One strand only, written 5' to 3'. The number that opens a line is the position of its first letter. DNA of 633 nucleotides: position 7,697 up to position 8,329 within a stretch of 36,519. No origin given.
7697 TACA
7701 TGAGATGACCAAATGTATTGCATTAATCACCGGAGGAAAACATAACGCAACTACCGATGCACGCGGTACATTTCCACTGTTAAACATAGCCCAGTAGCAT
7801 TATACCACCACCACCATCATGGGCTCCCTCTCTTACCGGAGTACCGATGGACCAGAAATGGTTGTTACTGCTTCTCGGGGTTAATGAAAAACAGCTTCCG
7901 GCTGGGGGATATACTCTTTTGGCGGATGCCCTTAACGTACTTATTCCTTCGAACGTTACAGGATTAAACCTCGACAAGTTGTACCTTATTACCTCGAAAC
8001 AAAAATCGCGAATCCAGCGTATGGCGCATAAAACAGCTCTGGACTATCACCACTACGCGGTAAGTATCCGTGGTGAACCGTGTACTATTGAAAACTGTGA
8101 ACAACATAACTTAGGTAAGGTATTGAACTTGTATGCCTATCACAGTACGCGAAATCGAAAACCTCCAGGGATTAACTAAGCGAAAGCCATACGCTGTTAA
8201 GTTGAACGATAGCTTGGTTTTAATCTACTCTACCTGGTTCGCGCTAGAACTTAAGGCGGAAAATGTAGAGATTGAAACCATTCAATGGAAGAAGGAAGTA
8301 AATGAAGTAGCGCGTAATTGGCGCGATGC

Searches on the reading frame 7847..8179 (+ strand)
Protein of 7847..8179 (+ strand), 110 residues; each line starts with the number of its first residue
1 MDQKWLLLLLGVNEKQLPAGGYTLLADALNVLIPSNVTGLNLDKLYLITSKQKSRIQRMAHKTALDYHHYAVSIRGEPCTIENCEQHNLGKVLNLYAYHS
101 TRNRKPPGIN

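Call 7: search_protein_families(library=pfam, proteins=[window:7847-8179:+], max_evalue=1)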
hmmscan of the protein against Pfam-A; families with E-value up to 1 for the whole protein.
window:7847-8179:+ (110 aa): 0 families

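Call 8: search_protein_families(library=phrogs, proteins=[window:7847-8179:+], max_evalue=1)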
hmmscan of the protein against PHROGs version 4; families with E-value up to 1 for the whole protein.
window:7847-8179:+ (110 aa): 0 families

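Call 11: find_encoding_contigs(protein=window:7847-8179:+, flank=10000, max_places=10)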
Protein window:7847-8179:+ (110 aa): 5 contigs read that carry it; 5 places shown.
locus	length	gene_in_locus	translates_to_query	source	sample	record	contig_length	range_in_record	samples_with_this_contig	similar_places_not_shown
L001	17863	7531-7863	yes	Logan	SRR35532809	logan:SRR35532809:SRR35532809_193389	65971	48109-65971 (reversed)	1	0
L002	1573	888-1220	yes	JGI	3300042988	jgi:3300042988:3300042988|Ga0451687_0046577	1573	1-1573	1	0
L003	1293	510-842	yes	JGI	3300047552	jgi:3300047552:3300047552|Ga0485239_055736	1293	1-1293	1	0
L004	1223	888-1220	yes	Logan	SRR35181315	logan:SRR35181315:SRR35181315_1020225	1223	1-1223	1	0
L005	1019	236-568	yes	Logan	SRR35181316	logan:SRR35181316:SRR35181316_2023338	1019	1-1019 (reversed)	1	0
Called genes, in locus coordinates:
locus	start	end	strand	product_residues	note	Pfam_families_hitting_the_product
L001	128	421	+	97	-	-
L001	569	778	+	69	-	-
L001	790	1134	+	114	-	-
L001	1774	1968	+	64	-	-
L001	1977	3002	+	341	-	-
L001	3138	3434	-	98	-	-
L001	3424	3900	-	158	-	-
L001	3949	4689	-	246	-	PF00149:Metallophos, PF12850:Metallophos_2 (weak)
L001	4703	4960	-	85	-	PF09723:Zn_ribbon_8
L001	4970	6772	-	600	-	-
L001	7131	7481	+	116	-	-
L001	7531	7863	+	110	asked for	-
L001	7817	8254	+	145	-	-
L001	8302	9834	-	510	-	-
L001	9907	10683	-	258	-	-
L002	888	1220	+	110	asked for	-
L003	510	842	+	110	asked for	-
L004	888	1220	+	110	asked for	-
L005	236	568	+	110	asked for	-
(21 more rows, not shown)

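Call 12: find_related_loci(query=window:7847-8176:+, collection=viral_contigs, flank=10000)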
Query window:7847-8176:+ (110 aa) in viral_contigs; peptide patterns used: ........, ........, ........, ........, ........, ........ (x = any residue, [..] = any of these).
35 stretches matched a pattern, but none encodes a relative of the query by tblastn (E <= 1e-3).

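Call 13: find_homologous_proteins(query=window:7847-8176:+, max_evalue=0.01)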
Query window:7847-8176:+ (110 aa): 1 proteins with E <= 0.01 among 2 candidates.
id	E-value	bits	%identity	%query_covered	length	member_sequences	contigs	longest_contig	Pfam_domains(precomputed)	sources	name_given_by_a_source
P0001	4.7e-68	244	100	100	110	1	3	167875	-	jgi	jgi:hypothetical protein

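Call 26: search_solved_structures(query=A1, max_evalue=10, show_alignments=2)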
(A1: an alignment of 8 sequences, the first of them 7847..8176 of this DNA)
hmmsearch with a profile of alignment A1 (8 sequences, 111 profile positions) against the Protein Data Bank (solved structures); distinct sequences matched with E-value up to 10: 2.
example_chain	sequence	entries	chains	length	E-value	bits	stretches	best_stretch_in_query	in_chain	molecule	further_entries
6nyr_A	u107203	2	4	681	3.7e-08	36.7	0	11-44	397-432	Crov588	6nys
8dkc_C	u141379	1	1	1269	0.64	13.4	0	29-62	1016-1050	DNA-directed RNA polymerase subunit beta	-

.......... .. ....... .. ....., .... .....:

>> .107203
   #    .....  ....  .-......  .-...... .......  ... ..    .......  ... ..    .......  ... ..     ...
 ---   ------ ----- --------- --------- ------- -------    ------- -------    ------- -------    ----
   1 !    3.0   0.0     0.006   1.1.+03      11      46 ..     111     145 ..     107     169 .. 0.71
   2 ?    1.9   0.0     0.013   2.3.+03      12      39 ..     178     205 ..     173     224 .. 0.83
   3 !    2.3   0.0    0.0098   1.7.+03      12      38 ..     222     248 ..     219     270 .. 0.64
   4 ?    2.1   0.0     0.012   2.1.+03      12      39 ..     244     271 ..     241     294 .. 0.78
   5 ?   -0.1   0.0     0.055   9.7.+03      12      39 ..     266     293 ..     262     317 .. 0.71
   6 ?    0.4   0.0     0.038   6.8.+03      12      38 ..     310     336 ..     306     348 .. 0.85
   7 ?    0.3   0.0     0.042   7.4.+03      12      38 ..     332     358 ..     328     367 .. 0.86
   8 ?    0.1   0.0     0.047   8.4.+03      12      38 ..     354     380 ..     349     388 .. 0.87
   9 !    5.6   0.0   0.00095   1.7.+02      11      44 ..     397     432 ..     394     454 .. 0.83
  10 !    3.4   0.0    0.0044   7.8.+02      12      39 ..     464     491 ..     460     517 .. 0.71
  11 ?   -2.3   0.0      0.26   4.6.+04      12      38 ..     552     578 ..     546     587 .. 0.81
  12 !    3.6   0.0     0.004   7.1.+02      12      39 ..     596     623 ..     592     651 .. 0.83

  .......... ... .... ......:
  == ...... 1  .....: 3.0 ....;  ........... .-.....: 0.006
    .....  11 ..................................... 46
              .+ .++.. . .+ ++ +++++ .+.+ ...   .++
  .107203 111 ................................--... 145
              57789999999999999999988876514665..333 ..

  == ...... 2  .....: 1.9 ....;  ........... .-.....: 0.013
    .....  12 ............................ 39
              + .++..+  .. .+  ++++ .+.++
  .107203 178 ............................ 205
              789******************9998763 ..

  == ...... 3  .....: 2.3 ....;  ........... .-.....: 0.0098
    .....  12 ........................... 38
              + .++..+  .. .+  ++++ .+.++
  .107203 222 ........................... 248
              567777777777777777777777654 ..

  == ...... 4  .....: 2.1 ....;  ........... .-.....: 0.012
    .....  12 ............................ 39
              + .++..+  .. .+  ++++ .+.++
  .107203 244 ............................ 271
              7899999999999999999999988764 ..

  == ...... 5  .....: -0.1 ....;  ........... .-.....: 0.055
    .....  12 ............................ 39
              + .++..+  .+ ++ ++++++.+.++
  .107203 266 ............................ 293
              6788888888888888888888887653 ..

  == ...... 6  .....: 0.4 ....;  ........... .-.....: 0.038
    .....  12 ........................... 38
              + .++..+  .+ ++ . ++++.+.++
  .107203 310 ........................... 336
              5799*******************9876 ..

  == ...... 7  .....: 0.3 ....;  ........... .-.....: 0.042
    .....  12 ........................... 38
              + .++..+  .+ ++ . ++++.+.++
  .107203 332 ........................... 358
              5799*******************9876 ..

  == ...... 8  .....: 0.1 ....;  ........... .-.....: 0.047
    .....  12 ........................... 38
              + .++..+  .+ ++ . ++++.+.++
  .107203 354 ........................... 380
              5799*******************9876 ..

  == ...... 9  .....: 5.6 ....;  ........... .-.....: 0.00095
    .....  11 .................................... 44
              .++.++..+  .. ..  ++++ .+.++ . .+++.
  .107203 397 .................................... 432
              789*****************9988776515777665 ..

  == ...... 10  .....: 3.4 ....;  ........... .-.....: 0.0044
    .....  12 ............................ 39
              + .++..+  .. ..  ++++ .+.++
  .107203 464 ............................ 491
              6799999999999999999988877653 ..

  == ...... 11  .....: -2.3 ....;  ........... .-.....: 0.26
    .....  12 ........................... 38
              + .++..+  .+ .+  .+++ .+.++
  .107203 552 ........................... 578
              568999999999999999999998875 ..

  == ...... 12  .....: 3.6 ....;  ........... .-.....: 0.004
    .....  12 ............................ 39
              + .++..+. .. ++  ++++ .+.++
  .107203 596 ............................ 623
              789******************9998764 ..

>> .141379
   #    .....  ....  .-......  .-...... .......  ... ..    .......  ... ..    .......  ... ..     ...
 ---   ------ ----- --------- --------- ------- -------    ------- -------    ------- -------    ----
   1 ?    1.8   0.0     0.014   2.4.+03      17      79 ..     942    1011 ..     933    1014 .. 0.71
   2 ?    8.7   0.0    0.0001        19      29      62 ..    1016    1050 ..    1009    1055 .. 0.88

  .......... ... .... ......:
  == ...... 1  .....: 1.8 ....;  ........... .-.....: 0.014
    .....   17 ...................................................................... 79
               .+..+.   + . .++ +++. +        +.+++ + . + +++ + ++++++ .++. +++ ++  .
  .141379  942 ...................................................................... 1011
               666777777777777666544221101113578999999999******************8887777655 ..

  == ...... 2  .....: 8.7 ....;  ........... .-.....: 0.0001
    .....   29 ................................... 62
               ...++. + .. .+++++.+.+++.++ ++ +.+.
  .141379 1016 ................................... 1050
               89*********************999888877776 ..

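Call 31: search_protein_representatives(protein=window:7847-8176:+)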
Query: 110 residues. Proteins with E-value up to 0.001 (for the whole library): 32; up to 1e-10: 7; up to 1e-30: 1. The best 32 are listed.
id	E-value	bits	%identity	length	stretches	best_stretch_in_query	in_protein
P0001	1.5e-68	244.1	100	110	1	1-110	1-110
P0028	1.6e-18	83.1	48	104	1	2-93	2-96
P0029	2.3e-18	82.6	44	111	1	2-110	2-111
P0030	3.6e-16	75.6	47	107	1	5-110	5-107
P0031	1.2e-12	64.3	44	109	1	5-110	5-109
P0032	5.1e-12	62.2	38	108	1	5-110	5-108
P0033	3.6e-11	59.5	39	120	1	3-96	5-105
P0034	1.9e-10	57.2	35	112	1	2-110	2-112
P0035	3.1e-10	56.5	39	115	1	3-97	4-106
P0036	3.4e-10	56.4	41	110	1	5-110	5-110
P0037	7.6e-09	52.0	36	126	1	23-107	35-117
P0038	1.7e-08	50.9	40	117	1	3-97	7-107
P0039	2.3e-08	50.5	36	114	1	4-97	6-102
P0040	4.0e-08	49.7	34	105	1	3-100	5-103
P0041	4.1e-08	49.7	38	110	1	2-93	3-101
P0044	4.8e-07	46.2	40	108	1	34-98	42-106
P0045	7.9e-07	45.5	35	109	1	4-106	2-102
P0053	3.5e-05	40.3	34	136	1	2-98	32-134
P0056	4.7e-04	36.6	28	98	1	3-93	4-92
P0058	7.5e-04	36.0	33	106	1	6-96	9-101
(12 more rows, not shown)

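Call 38: predict_structure(alignment_id=A4)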
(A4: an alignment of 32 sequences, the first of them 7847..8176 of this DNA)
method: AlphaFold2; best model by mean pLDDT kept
length: 110 residues; sequences in the alignment: 32
mean_pLDDT: 77.2   pTM: 0.60
mean pLDDT of the five models: 77.2, 76.2, 73.3, 72.6, 69.6
residues with pLDDT >= 90: 16; 70-90: 59; 50-70: 30; < 50: 5
segments of 3 or more residues with pLDDT < 50: 90-94
pLDDT, mean of each block of 10 residues (from residue 1): 81 88 81 62 81 92 89 88 73 51 61
secondary structure, 60 per line:
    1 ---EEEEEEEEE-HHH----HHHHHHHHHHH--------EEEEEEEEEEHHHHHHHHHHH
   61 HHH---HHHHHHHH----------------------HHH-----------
elements in order: E4-12 H21-31 E40-49 H50-63 H67-74

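Call 41: search_protein_families(library=pfam, alignment_id=A4, max_evalue=0.1)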
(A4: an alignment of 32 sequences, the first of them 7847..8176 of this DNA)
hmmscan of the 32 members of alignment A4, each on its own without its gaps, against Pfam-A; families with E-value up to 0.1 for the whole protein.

A. member 1, window:7847-8176:+ (110 aa): 0 families

B. families by the number of members that match (of 32 scanned): 4 families
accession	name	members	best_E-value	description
PF03716.19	WCCH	1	0.054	WCCH motif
PF16693.10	Yop-YscD_ppl_1st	1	0.064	YscD/CdsD-like Bon-like domain 1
PF17630.7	DUF5511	1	0.081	Family of unknown function (DUF5511)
PF04760.21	IF2_N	1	0.085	Translation initiation factor IF-2, N-terminal region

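Call 42: find_encoding_contigs(protein=P0033, flank=8000, max_places=2)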
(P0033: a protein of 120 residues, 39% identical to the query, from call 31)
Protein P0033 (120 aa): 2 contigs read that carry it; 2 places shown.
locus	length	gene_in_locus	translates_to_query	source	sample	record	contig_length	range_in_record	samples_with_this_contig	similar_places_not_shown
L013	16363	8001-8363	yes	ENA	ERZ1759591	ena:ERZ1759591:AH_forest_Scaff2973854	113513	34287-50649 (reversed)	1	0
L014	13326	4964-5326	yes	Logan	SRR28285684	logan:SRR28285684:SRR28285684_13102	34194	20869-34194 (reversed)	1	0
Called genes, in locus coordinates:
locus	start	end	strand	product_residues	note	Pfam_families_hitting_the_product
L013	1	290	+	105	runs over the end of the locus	-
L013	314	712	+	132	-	-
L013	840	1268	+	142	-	-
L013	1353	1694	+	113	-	-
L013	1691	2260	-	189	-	PF08291:Peptidase_M15_3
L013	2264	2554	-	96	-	-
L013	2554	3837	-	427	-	-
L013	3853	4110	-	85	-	PF09723:Zn_ribbon_8 (weak)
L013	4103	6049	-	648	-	-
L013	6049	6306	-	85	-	-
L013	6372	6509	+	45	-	-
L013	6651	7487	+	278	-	-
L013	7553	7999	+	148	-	-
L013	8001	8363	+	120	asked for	-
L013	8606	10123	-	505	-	-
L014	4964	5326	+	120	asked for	-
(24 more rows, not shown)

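Call 43: find_encoding_contigs(protein=P0045, flank=8000, max_places=2)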
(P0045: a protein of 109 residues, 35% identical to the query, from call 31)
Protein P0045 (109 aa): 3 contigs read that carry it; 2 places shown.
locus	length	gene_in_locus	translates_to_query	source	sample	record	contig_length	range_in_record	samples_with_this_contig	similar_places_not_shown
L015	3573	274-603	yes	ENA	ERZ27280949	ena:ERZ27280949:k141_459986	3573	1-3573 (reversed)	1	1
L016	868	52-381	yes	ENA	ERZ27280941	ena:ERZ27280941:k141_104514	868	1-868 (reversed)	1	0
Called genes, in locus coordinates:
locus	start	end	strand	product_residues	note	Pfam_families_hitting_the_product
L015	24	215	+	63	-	-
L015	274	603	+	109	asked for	-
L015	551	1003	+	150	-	-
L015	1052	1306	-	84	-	-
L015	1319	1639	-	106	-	-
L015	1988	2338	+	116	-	-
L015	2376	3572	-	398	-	?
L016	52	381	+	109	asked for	-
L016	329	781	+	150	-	-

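Call 44: find_encoding_contigs(protein=P0056, flank=8000, max_places=2)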
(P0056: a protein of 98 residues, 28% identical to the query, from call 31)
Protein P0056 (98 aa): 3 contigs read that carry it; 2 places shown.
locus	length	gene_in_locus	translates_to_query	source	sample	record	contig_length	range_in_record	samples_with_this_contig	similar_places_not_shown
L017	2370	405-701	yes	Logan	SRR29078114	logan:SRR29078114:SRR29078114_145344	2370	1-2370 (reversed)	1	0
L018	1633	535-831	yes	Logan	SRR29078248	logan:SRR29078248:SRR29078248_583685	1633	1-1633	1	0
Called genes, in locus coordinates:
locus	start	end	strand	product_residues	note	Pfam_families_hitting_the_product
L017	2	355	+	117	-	?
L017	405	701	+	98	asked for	-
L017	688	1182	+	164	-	-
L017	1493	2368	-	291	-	?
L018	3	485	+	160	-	?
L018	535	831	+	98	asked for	-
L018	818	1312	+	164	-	-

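Call 66: search_protein_families(library=padloc, proteins=[window:7847-8179:+], max_evalue=1)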
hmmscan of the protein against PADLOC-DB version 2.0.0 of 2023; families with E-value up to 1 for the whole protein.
window:7847-8179:+ (110 aa): 0 families

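Call 67: search_protein_families(library=ncbifam, proteins=[window:7847-8179:+], max_evalue=1)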
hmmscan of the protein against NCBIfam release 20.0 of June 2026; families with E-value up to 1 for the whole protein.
window:7847-8179:+ (110 aa): 1 family
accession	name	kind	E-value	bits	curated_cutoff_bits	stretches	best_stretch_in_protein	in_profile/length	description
NF053877.1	FosA12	exception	0.061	13.5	270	1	22-91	22-84/135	fosfomycin resistance glutathione transferase FosA12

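Call 71: find_encoding_contigs(protein=P0058, flank=8000, max_places=2)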
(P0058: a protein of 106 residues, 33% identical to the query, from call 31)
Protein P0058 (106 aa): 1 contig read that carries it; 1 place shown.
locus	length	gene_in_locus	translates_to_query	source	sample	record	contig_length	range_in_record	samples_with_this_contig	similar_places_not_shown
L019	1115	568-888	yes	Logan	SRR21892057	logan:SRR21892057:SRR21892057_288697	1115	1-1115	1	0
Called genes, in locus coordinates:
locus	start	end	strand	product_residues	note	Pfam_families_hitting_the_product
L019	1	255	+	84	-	?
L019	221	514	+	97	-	-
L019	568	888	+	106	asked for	-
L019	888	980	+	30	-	-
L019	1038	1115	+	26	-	?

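Call 72: find_encoding_contigs(protein=P0044, flank=8000, max_places=2)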
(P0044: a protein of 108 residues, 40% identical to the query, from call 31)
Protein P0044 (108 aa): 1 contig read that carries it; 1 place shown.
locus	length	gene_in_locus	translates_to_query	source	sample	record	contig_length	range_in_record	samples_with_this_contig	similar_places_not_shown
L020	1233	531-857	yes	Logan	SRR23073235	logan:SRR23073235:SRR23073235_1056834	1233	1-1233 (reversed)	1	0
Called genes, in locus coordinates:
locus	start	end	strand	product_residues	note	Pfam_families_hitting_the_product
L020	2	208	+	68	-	?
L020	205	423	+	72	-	-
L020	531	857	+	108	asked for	-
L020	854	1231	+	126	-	?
